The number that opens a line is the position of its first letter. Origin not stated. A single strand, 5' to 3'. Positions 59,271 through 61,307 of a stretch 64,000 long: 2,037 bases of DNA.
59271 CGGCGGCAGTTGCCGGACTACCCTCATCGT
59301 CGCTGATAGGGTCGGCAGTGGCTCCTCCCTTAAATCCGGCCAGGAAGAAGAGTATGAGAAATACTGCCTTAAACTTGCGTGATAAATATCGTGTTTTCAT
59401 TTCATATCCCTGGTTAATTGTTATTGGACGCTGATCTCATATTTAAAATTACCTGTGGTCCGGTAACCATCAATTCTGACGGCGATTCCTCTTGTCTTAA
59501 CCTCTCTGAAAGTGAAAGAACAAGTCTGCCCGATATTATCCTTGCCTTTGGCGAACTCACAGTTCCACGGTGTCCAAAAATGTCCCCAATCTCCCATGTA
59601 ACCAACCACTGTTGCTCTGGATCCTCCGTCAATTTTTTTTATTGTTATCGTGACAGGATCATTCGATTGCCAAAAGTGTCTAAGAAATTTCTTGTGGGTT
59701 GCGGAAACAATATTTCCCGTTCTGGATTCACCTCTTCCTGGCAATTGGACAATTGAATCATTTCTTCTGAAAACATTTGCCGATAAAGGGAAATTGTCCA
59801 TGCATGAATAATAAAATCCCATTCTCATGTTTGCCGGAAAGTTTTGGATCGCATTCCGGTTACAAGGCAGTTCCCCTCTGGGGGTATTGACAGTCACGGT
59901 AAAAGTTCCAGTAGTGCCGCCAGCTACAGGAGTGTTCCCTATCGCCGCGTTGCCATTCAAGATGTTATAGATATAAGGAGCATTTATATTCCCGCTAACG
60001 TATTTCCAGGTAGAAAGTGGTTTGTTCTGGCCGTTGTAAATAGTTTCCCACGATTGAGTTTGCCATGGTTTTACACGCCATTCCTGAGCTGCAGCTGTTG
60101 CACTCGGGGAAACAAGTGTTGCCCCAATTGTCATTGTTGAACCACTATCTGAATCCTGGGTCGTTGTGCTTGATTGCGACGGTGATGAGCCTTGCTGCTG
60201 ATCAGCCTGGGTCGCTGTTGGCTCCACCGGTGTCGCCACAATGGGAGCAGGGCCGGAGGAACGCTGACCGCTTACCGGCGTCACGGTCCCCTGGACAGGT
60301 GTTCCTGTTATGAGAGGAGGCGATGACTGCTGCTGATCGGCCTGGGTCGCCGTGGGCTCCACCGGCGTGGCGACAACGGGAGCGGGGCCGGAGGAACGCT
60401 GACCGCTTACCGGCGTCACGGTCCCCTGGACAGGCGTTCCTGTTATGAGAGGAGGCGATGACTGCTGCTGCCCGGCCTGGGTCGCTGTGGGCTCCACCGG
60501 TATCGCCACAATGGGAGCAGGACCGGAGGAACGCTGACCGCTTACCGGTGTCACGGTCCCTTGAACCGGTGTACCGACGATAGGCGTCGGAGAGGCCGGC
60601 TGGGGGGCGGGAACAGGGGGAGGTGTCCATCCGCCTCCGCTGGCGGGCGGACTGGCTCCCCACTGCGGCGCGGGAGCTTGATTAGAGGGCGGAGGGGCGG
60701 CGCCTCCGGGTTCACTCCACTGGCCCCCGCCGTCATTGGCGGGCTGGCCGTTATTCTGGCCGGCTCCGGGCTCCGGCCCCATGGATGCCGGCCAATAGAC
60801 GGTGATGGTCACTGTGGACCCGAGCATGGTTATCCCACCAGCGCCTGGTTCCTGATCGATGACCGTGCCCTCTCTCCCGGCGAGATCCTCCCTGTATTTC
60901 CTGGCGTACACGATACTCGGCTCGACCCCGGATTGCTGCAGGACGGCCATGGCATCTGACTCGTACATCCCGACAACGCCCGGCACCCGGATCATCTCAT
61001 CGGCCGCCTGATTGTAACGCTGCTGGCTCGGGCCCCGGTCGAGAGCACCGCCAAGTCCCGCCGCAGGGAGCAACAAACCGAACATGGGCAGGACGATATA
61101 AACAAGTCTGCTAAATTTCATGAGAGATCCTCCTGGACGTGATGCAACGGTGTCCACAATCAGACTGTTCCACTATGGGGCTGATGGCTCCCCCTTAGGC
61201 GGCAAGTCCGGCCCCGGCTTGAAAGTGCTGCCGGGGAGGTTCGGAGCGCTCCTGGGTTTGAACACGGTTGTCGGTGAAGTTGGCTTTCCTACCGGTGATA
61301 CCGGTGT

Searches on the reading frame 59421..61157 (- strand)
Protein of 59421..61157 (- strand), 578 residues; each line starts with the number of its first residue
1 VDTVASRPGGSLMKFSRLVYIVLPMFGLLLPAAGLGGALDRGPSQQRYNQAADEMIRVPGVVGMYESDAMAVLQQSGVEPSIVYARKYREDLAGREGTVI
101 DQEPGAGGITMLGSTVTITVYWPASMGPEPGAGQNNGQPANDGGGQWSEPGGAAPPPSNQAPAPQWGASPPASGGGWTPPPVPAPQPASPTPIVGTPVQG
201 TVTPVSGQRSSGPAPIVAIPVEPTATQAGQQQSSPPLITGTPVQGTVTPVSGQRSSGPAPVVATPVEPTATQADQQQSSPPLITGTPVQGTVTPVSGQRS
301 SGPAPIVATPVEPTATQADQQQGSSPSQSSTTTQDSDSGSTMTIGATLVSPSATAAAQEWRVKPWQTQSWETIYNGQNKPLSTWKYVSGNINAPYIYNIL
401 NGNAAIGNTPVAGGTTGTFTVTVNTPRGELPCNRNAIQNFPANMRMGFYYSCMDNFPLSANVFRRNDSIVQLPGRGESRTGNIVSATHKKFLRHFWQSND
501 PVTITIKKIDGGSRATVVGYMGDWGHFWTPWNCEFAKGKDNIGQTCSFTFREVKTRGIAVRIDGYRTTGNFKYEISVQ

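Call 16: search_protein_families(library=pfam, proteins=[window:59421-61157:-], max_evalue=0.0001)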
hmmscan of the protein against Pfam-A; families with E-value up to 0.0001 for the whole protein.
window:59421-61157:- (578 aa): 1 family
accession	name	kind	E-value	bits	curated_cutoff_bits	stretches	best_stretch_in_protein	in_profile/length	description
PF03793.24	PASTA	-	9.8e-10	38.7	23.2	1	57-120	2-62/64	PASTA domain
